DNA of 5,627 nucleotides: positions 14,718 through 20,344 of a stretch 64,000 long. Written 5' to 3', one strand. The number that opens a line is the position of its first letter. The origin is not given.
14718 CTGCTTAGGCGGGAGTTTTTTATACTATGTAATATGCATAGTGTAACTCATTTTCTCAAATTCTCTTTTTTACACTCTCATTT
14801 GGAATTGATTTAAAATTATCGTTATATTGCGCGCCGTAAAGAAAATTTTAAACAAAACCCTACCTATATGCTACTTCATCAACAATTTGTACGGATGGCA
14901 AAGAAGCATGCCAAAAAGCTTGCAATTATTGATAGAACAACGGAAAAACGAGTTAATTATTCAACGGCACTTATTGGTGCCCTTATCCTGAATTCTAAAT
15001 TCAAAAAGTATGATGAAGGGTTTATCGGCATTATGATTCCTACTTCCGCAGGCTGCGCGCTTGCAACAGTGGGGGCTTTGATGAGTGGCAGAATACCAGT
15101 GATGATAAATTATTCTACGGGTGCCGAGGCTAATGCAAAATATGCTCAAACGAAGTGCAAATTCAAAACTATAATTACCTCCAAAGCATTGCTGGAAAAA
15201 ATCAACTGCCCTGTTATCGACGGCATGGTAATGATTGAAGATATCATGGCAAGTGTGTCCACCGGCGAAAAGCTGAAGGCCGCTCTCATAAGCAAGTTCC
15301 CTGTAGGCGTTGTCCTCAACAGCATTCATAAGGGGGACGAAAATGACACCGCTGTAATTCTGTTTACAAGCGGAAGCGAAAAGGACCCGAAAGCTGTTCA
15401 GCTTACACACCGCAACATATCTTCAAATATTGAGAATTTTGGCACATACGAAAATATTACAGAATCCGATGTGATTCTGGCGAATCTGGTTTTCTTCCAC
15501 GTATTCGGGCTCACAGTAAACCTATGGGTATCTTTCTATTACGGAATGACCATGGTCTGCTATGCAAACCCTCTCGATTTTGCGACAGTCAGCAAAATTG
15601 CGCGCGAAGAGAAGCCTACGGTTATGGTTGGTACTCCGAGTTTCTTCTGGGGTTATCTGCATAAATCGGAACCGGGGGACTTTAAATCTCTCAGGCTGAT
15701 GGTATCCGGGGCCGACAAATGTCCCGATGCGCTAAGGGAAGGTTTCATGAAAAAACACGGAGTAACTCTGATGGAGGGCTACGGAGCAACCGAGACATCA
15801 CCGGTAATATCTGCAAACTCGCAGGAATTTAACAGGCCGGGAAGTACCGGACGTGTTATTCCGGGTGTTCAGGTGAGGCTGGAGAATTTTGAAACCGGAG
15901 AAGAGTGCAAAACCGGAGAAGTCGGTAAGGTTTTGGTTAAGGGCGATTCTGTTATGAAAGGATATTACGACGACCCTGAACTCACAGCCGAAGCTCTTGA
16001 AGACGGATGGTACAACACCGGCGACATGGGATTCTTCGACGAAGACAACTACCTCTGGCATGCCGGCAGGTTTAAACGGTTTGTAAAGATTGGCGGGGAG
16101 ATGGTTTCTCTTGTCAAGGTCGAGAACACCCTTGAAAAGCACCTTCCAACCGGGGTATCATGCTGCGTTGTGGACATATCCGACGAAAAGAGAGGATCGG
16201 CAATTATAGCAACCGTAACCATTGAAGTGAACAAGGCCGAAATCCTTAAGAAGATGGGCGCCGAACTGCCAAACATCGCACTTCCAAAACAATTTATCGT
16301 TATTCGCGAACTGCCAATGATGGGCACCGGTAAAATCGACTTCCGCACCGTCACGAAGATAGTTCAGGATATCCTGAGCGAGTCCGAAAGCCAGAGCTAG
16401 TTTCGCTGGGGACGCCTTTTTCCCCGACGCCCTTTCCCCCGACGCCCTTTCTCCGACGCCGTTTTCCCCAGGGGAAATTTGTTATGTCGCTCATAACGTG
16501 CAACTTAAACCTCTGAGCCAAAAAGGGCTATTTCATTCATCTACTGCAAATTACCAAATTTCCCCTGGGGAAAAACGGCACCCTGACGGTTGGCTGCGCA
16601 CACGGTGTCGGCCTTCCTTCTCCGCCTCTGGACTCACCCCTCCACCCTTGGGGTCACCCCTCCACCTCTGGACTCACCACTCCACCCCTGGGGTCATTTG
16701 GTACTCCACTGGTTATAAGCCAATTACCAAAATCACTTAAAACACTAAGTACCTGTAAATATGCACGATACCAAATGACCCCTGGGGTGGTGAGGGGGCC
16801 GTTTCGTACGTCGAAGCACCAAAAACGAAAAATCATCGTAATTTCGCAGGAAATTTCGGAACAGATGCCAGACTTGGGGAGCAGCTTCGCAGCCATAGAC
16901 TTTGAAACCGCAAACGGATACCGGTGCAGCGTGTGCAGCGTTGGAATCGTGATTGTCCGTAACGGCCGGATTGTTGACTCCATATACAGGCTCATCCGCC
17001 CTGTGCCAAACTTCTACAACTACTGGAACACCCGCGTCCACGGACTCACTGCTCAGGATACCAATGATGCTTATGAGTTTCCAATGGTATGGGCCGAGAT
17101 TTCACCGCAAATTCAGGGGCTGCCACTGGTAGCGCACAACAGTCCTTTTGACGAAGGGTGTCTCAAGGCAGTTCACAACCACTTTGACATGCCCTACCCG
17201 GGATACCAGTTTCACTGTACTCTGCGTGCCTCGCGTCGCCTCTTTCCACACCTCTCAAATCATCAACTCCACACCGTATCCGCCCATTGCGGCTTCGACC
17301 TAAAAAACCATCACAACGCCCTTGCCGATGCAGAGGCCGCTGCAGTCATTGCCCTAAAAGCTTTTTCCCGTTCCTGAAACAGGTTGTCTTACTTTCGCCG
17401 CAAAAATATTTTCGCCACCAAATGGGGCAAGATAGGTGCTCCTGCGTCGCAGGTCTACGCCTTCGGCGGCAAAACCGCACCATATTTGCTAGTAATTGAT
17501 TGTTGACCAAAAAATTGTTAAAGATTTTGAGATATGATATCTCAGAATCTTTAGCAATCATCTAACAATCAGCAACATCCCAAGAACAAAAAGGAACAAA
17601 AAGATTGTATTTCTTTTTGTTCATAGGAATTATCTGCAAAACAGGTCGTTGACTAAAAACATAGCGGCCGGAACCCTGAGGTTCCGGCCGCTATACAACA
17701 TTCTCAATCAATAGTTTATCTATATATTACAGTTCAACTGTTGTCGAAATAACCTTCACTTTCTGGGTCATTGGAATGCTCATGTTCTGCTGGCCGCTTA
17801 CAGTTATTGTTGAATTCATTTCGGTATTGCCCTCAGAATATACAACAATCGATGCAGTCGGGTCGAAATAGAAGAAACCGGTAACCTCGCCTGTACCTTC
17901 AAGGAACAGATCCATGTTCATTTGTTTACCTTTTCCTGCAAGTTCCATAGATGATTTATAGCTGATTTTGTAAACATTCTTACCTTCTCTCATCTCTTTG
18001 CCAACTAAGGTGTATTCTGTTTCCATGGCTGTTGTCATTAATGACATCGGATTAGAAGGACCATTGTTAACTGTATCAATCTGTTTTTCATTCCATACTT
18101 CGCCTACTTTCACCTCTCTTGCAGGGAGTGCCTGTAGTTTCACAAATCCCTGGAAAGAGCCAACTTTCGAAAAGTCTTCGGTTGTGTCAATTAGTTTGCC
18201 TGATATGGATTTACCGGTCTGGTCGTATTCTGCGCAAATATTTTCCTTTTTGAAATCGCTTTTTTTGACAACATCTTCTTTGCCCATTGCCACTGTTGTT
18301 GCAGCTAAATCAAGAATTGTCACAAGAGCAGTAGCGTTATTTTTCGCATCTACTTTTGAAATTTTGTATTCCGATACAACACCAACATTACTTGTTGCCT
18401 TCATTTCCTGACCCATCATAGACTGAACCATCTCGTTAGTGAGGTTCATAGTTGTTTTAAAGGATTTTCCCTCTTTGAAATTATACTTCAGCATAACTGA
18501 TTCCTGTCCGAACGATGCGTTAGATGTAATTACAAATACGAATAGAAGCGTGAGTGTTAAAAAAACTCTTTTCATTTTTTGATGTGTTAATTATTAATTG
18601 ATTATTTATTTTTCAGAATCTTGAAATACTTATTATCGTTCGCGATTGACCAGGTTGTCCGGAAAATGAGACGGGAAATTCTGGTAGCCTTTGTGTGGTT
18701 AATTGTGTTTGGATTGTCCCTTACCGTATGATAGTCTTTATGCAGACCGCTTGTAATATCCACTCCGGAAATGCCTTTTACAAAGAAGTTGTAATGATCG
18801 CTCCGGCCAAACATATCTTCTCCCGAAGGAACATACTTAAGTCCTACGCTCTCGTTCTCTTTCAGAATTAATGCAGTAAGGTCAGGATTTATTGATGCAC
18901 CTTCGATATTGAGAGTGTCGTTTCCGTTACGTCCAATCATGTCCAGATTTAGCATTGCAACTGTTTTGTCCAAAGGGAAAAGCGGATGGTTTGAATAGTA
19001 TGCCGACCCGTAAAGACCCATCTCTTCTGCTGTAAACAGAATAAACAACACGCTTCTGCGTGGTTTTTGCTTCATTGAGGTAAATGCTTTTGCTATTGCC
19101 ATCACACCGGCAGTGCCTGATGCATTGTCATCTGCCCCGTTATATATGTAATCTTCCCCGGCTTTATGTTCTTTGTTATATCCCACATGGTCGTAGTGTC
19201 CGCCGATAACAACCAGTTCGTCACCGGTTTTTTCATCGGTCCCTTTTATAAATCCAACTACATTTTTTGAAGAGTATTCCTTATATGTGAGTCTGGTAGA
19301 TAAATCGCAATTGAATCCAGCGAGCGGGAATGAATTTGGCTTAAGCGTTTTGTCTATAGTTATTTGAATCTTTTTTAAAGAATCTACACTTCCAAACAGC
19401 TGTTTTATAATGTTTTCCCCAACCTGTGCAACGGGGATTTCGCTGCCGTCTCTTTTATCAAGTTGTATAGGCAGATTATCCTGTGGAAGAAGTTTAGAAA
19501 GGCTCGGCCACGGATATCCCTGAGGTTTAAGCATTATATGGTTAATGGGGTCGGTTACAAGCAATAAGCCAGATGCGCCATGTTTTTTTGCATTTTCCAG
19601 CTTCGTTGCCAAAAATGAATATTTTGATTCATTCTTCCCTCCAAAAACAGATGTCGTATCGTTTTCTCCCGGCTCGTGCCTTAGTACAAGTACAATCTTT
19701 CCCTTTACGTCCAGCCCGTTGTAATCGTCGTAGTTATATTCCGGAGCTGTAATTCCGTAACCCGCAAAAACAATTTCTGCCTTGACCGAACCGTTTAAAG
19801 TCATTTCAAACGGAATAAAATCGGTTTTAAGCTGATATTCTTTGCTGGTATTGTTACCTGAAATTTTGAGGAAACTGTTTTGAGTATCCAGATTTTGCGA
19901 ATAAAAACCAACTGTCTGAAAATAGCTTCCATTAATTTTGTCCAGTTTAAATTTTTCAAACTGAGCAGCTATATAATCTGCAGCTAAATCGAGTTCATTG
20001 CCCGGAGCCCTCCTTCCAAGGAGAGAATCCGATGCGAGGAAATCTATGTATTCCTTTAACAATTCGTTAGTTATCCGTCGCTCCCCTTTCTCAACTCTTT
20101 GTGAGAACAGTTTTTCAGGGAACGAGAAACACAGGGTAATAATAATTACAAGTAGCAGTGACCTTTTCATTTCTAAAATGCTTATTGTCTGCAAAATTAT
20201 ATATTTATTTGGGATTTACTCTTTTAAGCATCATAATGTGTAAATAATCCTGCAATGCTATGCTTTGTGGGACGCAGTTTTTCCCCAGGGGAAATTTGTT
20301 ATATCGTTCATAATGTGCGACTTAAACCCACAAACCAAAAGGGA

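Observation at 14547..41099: Family of 11 fixed-geometry inverted-arm elements (94-96 bp spacing) with variable sequence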

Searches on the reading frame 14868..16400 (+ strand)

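Call 10: search_protein_families(library=pfam, proteins=[window:14868-16400:+])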
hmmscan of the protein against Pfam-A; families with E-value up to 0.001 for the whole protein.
window:14868-16400:+ (510 aa): 2 families
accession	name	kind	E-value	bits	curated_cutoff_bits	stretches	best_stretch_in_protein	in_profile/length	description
PF00501.34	AMP-binding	-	5.7e-62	210.2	29.9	1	11-367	5-384/384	AMP-binding enzyme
PF13193.12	AMP-binding_C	-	1.1e-08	36.4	24.5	1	418-489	2-76/76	AMP-binding enzyme C-terminal domain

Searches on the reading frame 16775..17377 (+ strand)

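Call 10: search_protein_families(library=pfam, proteins=[window:16775-17377:+])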
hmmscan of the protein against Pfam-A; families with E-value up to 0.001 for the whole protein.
window:16775-17377:+ (200 aa): 2 families
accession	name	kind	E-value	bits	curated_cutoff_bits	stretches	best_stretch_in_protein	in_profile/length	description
PF00929.31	RNase_T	-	2.2e-15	58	24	1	41-190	3-161/164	Exonuclease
PF16473.11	Rv2179c-like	-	1.1e-09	38.7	27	1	39-193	3-173/177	3'-5' exoribonuclease Rv2179c-like domain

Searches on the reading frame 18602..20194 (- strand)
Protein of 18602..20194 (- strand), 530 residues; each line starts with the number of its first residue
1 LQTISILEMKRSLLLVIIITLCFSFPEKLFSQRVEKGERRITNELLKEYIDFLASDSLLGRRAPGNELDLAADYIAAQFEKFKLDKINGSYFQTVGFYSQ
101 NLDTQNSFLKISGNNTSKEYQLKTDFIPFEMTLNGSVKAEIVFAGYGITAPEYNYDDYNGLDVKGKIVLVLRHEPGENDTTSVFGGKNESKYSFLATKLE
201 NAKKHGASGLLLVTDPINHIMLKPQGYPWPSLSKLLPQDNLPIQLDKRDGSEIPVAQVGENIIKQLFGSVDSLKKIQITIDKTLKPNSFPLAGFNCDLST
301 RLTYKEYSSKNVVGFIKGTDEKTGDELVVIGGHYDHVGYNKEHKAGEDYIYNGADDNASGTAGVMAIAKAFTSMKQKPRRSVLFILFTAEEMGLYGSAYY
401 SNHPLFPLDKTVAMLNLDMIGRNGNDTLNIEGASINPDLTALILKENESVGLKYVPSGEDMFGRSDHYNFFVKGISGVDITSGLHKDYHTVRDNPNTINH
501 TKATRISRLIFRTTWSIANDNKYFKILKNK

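Call 10: search_protein_families(library=pfam, proteins=[window:18602-20194:-])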
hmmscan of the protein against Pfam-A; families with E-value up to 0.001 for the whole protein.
window:18602-20194:- (530 aa): 3 families
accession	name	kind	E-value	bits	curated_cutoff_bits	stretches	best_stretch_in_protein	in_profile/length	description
PF04389.22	Peptidase_M28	-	1e-44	153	21.3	1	311-512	1-191/193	Peptidase family M28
PF02225.27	PA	-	1.4e-07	32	23.9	1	138-261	2-90/95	PA domain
PF01546.33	Peptidase_M20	-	4.3e-06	27.2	24.6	1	330-402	2-81/206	Peptidase family M20/M25/M40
